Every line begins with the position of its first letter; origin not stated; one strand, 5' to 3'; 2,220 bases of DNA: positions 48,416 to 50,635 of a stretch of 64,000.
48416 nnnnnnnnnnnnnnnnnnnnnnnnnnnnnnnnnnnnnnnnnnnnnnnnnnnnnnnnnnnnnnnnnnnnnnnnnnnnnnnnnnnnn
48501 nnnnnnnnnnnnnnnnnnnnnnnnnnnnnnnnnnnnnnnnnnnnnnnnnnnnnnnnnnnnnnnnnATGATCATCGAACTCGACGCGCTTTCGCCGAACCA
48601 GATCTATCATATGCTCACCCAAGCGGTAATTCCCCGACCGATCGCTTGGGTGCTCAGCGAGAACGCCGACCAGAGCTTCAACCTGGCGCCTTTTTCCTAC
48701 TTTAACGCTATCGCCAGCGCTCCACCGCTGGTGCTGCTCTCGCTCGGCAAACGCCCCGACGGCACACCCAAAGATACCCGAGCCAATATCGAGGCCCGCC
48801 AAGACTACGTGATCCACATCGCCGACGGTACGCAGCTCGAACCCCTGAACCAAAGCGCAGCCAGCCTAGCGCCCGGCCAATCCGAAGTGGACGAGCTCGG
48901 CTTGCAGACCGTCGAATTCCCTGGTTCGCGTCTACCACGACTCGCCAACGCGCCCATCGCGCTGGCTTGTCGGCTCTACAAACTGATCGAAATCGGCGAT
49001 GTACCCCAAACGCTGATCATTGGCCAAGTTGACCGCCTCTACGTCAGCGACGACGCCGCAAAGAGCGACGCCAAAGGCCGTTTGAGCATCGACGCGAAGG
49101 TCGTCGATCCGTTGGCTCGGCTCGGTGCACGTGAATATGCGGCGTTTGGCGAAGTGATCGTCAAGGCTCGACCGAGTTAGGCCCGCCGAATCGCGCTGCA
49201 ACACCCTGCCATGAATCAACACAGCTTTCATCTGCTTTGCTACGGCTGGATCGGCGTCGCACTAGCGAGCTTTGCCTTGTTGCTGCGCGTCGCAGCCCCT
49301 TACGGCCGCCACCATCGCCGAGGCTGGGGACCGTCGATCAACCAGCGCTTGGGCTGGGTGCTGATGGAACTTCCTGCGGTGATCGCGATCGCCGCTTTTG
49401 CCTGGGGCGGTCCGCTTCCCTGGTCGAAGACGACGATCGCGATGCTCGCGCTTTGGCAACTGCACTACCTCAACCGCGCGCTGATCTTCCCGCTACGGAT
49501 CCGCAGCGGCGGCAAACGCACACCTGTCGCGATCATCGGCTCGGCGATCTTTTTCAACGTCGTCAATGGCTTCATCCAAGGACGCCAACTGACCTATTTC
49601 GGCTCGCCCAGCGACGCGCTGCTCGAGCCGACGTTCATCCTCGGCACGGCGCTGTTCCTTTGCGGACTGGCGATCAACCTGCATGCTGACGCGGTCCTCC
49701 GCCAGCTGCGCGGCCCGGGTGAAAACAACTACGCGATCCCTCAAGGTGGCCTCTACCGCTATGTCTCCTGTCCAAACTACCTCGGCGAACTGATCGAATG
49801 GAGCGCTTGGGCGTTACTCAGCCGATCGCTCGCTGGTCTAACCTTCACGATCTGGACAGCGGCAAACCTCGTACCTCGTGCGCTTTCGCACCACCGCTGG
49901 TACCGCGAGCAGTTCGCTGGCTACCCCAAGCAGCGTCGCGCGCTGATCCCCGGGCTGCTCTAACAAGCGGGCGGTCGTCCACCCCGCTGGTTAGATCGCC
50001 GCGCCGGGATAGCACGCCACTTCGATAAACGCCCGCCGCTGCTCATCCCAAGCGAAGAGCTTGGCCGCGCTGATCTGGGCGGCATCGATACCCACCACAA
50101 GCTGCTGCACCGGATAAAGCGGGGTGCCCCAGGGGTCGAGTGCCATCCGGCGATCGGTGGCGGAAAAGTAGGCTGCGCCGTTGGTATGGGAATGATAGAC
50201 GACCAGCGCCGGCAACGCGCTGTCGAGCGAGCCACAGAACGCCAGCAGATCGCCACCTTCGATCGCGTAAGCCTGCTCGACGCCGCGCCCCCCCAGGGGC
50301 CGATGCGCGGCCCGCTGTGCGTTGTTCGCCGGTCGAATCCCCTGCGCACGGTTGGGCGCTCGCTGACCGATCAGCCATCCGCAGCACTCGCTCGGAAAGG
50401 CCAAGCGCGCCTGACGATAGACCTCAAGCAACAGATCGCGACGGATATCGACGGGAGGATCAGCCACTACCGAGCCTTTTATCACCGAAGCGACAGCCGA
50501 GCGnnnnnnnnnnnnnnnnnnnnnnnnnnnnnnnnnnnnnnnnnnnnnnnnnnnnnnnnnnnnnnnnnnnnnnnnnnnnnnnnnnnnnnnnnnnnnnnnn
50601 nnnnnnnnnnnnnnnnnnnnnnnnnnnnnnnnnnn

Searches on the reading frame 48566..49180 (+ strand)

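Call 3: search_protein_families(library=pfam, proteins=[window:48566-49180:+], max_evalue=0.01)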
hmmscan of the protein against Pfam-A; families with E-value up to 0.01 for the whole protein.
window:48566-49180:+ (204 aa): 1 family
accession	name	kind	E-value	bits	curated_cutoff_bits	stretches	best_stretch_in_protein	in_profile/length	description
PF01613.24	Flavin_Reduct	-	7.1e-19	68.9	27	1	22-166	4-139/153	Flavin reductase like domain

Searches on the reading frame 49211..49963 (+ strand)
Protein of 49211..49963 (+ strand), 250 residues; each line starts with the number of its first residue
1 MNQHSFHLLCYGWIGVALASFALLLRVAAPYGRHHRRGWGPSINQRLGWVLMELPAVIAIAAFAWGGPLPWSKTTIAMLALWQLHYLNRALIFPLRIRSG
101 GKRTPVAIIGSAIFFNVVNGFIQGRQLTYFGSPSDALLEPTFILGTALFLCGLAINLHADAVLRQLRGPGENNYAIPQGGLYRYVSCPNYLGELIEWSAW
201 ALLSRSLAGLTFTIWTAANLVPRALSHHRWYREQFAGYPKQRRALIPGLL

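Call 3: search_protein_families(library=pfam, proteins=[window:49211-49963:+], max_evalue=0.01)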
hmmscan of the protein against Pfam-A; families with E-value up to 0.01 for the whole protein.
window:49211-49963:+ (250 aa): 3 families
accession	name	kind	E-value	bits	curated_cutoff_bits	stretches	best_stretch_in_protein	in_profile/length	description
PF02544.21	Steroid_dh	-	3e-49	167.3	22.6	1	103-249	2-149/150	3-oxo-5-alpha-steroid 4-dehydrogenase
PF06966.17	DUF1295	-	1.9e-08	34.5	20.4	1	134-207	113-186/235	Protein of unknown function (DUF1295)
PF04191.18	PEMT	-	3.9e-05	24.5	25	1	142-220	3-87/105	Phospholipid methyltransferase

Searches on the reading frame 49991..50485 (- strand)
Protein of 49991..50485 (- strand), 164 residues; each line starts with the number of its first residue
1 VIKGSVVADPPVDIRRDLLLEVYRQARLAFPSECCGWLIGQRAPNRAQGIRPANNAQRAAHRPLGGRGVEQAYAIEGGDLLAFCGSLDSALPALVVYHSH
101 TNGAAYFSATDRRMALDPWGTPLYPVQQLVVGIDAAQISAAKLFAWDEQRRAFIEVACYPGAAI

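Call 3: search_protein_families(library=pfam, proteins=[window:49991-50485:-], max_evalue=0.01)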
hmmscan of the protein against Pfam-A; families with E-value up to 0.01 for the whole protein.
window:49991-50485:- (164 aa): 1 family
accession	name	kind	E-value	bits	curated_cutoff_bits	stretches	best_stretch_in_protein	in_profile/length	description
PF14464.11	Prok-JAB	-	3.4e-17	62.8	25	1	17-119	3-94/114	Prokaryotic homologs of the JAB domain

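Call 4: search_protein_families(library=ncbifam, proteins=[window:49991-50485:-], max_evalue=0.01)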
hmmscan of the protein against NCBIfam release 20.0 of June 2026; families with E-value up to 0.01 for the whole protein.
window:49991-50485:- (164 aa): 2 families
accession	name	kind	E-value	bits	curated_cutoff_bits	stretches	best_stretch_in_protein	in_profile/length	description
NF041370.1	desamp_Halo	equivalog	1e-07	31.9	130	1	16-127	8-109/133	desampylase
TIGR03735.1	PRTRC_A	hypoth_equivalog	0.00038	20.1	101.8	0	95-112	138-155/192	PRTRC system protein A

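Call 12: find_homologous_proteins(query=window:49991-50485:-, max_evalue=0.00001)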
Query window:49991-50485:- (164 aa): 87 proteins with E <= 0.00001 among 217 candidates.
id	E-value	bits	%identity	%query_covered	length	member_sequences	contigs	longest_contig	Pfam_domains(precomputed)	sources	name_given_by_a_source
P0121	1.4e-105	368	100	100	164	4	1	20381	PF14464.12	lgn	-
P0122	2.1e-47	179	58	93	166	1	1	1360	PF14464.12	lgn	-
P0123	1.5e-45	173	54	92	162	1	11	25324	PF14464.12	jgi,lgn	jgi:proteasome lid subunit RPN8/RPN11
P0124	1.6e-45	173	57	91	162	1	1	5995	PF14464.12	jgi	jgi:[CysO sulfur-carrier protein]-S-L-cysteine hydrolase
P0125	1.8e-45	173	55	96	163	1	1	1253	PF14464.12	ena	-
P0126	2.5e-45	173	56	94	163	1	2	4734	PF14464.12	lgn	-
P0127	2.9e-45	172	55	93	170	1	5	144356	PF14464.12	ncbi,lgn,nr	ncbi:MAG: Mov34/MPN/PAD-1 family protein [Kofleriaceae bacterium]|nr:Mov34/MPN/PAD-1 family protein 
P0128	5.2e-45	171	55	92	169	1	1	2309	PF14464.12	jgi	jgi:proteasome lid subunit RPN8/RPN11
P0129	6.4e-45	171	56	94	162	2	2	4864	PF14464.12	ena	-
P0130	6.5e-45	171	53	94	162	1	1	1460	PF14464.12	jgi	jgi:[CysO sulfur-carrier protein]-S-L-cysteine hydrolase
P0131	7.0e-45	171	55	92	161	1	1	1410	PF14464.12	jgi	jgi:adenylyltransferase/sulfurtransferase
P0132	9.1e-45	171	54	93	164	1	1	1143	PF14464.12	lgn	-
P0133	1.4e-44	170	54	93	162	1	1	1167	PF14464.12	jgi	-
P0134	1.6e-44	170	54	94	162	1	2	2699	PF14464.12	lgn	-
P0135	2.7e-44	169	54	94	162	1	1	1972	PF14464.12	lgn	-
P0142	1.9e-42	163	54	88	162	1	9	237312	PF14464.12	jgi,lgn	-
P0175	1.1e-36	144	50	95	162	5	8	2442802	PF14464.12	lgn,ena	-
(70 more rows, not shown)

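Call 13: find_encoding_contigs(protein=P0127, flank=6000, max_places=3)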
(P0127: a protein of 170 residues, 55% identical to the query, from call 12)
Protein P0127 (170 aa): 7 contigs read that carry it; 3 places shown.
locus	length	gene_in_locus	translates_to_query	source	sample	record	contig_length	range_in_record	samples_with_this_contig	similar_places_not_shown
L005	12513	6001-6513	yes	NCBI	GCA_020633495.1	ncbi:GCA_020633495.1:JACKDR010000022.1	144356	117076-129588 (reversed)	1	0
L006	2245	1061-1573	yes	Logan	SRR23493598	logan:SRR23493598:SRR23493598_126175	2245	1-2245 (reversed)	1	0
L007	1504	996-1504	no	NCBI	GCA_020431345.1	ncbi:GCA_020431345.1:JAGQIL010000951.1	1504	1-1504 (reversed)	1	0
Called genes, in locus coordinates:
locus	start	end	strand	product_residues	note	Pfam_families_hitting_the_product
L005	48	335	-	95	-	-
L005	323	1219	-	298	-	-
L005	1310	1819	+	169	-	PF16697:Yop-YscD_cpl, PF00498:FHA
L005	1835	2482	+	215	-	-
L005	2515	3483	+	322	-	PF00291:PALP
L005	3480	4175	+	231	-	PF00899:ThiF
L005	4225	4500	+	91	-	PF02597:ThiS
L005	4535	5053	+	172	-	-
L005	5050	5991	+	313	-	PF00291:PALP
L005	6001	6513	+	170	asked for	PF14464:Prok-JAB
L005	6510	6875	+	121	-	PF02635:DsrE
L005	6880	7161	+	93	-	-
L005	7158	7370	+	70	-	-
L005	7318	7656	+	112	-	PF01206:TusA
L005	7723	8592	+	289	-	PF00733:Asn_synthase (faint), PF02540:NAD_synthase (faint), PF06508:QueC (faint)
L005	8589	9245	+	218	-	PF05951:Peptidase_M15_2, PF08291:Peptidase_M15_3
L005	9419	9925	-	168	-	PF00254:FKBP_C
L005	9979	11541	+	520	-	PF01645:Glu_synthase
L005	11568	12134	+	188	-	PF00929:RNase_T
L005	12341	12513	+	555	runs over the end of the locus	-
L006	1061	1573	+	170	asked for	PF14464:Prok-JAB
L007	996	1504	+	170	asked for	PF14464:Prok-JAB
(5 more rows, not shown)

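Call 14: find_encoding_contigs(protein=P0142, flank=6000, max_places=3)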
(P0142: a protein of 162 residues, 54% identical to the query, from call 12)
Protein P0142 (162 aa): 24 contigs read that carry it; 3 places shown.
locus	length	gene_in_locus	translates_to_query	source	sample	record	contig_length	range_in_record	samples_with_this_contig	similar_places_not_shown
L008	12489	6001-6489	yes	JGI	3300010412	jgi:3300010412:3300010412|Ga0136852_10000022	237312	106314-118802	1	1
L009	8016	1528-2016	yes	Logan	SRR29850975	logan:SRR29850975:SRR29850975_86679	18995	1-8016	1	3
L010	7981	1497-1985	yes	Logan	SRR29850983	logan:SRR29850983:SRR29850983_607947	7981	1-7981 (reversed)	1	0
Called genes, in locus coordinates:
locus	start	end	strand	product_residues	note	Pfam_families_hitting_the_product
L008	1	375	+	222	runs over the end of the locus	PF04405:ScdA_N, PF01814:Hemerythrin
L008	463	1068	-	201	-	PF00168:C2 (weak)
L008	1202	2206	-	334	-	PF00152:tRNA-synt_2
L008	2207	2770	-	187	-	PF08207:EFP_N, PF01132:EFP, PF09285:Elong-fact-P_C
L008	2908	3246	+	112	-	-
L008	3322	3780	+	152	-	PF02082:Rrf2, PF03444:WHD_HrcA (weak)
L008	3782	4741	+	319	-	PF00291:PALP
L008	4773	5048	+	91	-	PF02597:ThiS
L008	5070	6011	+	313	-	PF00291:PALP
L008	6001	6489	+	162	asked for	PF14464:Prok-JAB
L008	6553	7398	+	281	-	-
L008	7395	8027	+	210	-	PF05951:Peptidase_M15_2, PF08291:Peptidase_M15_3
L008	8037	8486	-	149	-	-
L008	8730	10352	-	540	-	-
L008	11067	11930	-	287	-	PF02085:Cytochrom_CIII (faint), PF14522:Cytochrome_C7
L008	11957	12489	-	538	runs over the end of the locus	-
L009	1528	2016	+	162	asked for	PF14464:Prok-JAB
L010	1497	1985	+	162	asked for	PF14464:Prok-JAB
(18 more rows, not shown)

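Call 15: find_encoding_contigs(protein=P0175, flank=6000, max_places=3)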
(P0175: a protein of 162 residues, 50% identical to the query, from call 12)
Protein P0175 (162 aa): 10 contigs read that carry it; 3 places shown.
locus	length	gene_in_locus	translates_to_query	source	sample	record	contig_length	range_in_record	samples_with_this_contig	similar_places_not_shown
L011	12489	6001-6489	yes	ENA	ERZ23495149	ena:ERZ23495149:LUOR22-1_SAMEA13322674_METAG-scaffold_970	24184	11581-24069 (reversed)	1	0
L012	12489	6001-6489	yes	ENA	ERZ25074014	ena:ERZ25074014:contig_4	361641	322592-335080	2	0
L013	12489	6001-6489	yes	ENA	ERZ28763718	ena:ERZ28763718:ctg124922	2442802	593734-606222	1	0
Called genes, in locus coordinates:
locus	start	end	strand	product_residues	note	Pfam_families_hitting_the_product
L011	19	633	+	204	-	PF00300:His_Phos_1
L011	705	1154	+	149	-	-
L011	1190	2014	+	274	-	PF04951:Peptidase_M55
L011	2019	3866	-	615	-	PF03190:Thioredox_DsbH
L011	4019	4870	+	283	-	PF00291:PALP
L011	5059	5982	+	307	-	PF00586:AIRS, PF02769:AIRS_C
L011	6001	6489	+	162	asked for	PF14464:Prok-JAB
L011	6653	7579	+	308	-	PF00595:PDZ (weak), PF13180:PDZ_2, PF17820:PDZ_6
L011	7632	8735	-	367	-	PF00180:Iso_dh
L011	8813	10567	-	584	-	PF20773:InhA-like_MAM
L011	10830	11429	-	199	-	PF01195:Pept_tRNA_hydro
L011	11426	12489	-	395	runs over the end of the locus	PF01053:Cys_Met_Meta_PP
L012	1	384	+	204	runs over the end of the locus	PF00300:His_Phos_1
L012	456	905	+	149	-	-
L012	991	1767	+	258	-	PF04951:Peptidase_M55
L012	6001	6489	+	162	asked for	PF14464:Prok-JAB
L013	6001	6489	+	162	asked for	PF14464:Prok-JAB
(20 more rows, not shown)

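Call 17: find_encoding_contigs(protein=P0123, flank=6000, max_places=4)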
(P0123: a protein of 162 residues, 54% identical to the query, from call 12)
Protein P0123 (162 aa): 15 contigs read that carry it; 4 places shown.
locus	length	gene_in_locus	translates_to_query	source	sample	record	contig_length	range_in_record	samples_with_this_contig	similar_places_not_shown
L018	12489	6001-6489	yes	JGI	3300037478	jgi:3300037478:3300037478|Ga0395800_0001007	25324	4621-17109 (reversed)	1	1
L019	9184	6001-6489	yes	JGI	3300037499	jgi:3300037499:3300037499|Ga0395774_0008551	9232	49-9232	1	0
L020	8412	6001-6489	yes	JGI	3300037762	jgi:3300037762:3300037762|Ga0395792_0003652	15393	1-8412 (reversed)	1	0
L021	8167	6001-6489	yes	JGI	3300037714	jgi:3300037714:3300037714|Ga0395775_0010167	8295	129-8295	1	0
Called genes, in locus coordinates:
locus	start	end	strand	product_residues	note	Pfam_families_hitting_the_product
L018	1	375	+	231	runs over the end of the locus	-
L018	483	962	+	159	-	PF02082:Rrf2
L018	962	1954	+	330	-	PF00291:PALP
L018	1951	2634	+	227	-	PF00899:ThiF, PF03435:Sacchrp_dh_NADP (faint)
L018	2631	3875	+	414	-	PF00291:PALP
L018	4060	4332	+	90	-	PF02597:ThiS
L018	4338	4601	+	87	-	PF09383:NIL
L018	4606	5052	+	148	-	-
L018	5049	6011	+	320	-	PF00291:PALP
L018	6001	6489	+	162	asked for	PF14464:Prok-JAB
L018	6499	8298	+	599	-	PF00339:Arrestin_N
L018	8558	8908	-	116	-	-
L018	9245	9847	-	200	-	PF05685:Uma2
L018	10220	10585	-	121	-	PF00111:Fer2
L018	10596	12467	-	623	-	PF00012:HSP70, PF06723:MreB_Mbl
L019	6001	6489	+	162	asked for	PF14464:Prok-JAB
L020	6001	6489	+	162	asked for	PF14464:Prok-JAB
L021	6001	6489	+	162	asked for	PF14464:Prok-JAB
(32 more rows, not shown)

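Call 21: search_solved_structures(query=window:49991-50485:-, max_evalue=0.01, show_alignments=2)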
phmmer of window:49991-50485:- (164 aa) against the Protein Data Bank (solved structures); distinct sequences matched with E-value up to 0.01: 2.
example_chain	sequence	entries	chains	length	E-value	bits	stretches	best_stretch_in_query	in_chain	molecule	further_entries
2kcq_A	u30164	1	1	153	0.0017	21.7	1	17-121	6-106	Mov34/MPN/PAD-1 family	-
2kks_A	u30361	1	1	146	0.0038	20.6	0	18-119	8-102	Uncharacterized protein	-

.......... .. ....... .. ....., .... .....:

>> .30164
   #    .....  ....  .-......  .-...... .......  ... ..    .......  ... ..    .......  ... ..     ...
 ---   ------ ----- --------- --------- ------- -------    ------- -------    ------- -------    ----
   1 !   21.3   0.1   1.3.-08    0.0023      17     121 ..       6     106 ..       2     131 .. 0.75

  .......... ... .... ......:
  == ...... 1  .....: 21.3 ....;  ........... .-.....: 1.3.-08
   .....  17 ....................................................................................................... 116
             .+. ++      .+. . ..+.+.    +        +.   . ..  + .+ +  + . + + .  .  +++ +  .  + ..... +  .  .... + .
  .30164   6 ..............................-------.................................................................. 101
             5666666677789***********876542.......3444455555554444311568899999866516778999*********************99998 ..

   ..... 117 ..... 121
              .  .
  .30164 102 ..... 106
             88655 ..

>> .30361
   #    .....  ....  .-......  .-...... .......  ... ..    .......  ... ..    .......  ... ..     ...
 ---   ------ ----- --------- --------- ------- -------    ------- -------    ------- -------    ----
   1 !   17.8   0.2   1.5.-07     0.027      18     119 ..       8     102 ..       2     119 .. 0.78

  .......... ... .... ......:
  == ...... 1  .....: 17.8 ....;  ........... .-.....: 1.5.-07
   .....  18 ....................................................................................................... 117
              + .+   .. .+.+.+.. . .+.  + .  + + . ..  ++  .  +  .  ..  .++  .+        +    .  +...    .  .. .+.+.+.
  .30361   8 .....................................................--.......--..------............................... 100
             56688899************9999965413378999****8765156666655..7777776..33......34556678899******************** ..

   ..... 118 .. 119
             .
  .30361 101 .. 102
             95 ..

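Call 28: find_related_loci(query=A2, collection=metagenome_contigs, flank=6000)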
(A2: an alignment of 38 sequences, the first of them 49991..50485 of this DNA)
Query A2 (164 aa) in metagenome_contigs; peptide patterns used: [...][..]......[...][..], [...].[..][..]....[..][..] (x = any residue, [..] = any of these).
600 stretches matched a pattern (row limit reached: there are more); 474 encode a relative of the query (tblastn E <= 1e-3); the best 80 are kept; 80 distinct loci.
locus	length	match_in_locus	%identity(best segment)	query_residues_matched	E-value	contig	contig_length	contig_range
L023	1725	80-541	59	11-162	6e-53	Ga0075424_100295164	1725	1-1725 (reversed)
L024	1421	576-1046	55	10-164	9e-52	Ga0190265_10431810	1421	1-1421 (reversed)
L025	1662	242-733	54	3-164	7e-51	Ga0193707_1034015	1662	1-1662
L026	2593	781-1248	54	11-164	3e-49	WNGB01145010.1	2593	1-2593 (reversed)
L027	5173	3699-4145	58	11-157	3e-49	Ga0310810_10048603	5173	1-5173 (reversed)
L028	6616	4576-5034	56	11-162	4e-48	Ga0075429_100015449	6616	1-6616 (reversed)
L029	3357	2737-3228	53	3-164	9e-48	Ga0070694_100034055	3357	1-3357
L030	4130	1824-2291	51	11-164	1e-47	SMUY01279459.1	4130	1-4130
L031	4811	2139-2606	51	11-164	3e-47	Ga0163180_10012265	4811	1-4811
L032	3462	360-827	51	11-164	5e-47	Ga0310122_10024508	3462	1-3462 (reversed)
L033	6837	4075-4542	51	11-164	5e-47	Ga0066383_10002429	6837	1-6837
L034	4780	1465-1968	46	1-164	8e-47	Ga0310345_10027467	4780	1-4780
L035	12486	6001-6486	46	5-164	1e-46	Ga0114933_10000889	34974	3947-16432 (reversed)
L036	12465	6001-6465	48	12-164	7e-47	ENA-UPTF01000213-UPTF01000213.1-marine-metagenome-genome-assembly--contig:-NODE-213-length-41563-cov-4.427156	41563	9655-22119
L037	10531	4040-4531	51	3-164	1e-46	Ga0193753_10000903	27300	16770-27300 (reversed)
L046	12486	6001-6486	44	5-164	1e-44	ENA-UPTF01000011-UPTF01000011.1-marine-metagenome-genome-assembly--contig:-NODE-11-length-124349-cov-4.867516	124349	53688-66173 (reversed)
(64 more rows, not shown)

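Call 45: search_protein_families(library=pfam, proteins=[L035:5442-5945:+, L033:3112-3600:+, L046:3899-5188:+, L046:2594-3817:+, L005:6880-7161:+, L008:6553-7398:+, L005:4535-5053:+], max_evalue=0.01)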
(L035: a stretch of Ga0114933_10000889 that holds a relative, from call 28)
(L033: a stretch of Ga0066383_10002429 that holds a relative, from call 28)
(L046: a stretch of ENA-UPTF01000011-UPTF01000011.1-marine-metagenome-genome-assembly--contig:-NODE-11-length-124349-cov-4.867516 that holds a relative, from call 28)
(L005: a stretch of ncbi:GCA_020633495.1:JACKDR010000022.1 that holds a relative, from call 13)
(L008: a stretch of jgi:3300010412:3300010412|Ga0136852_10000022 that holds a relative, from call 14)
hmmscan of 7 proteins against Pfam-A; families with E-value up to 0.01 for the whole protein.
L035:5442-5945:+ (167 aa): 7 families
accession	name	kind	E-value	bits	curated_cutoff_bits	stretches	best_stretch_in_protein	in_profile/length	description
PF22784.1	PTP-SAK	-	6.3e-21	75.5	27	1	23-156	3-153/153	Swiss Army Knife protein, DSP-PTPase phosphatase domain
PF22785.1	Tc-R-P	-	5.4e-17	62.7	27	1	44-129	16-105/106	Polymorphic toxin system, DSP-PTPase phosphatase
PF00782.25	DSPc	-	4.7e-11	43.1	33.5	1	51-152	18-123/133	Dual specificity phosphatase, catalytic domain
PF22741.1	PTP-NADK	-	5.4e-11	42.6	27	1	76-157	83-162/163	DSP-PTPase phosphatase fused to NAD+ Kinase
PF00102.32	Y_phosphatase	-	1.3e-08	35.2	20.9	1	86-154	149-226/234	Protein-tyrosine phosphatase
PF14566.11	PTPlike_phytase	-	5.2e-06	27.1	27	1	76-124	108-154/158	Inositol hexakisphosphate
PF13350.11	Y_phosphatase3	-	0.0039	17.6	22.2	1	69-134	102-159/240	Tyrosine phosphatase family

L033:3112-3600:+ (162 aa): 7 families
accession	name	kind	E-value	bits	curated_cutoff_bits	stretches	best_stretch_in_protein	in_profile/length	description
PF22785.1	Tc-R-P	-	1.2e-15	58.3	27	1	23-111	13-105/106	Polymorphic toxin system, DSP-PTPase phosphatase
PF22784.1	PTP-SAK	-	2.3e-15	57.4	27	1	5-138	3-153/153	Swiss Army Knife protein, DSP-PTPase phosphatase domain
PF00782.25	DSPc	-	8.2e-11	42.3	33.5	1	68-143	57-132/133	Dual specificity phosphatase, catalytic domain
PF00102.32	Y_phosphatase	-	4.3e-09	36.8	20.9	1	64-140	148-230/234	Protein-tyrosine phosphatase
PF22741.1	PTP-NADK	-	3.4e-08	33.5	27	1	42-131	69-154/163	DSP-PTPase phosphatase fused to NAD+ Kinase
PF14566.11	PTPlike_phytase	-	3.7e-05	24.3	27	1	58-106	108-154/158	Inositol hexakisphosphate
PF13350.11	Y_phosphatase3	-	0.0021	18.5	22.2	1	51-115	102-158/240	Tyrosine phosphatase family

L046:3899-5188:+ (429 aa): 1 family
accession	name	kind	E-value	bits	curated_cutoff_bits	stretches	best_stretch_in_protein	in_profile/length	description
PF02515.22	CoA_transf_3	-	6.8e-88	295.7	23.3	1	12-405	1-366/366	CoA-transferase family III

L046:2594-3817:+ (407 aa): 1 family
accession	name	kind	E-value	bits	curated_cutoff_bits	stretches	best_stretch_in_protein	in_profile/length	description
PF00291.31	PALP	-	1.7e-42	146.2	35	1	67-390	5-295/295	Pyridoxal-phosphate dependent enzyme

L005:6880-7161:+ (93 aa): 0 families

L008:6553-7398:+ (281 aa): 2 families
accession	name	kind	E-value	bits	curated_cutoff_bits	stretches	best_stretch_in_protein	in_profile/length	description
PF06508.19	QueC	-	0.00041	20.3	22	1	23-89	2-65/210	Queuosine biosynthesis protein QueC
PF02540.23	NAD_synthase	-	0.0013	18.3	21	1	20-80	18-79/242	NAD synthase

L005:4535-5053:+ (172 aa): 1 family
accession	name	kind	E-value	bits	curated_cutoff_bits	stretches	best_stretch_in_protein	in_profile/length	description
PF00899.27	ThiF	-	0.00088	18.9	28.1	1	46-110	34-96/238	ThiF family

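Call 51: search_protein_families(library=padloc, proteins=[window:49991-50485:-], max_evalue=0.001)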
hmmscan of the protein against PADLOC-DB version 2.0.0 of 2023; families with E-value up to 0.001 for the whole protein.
window:49991-50485:- (164 aa): 0 families
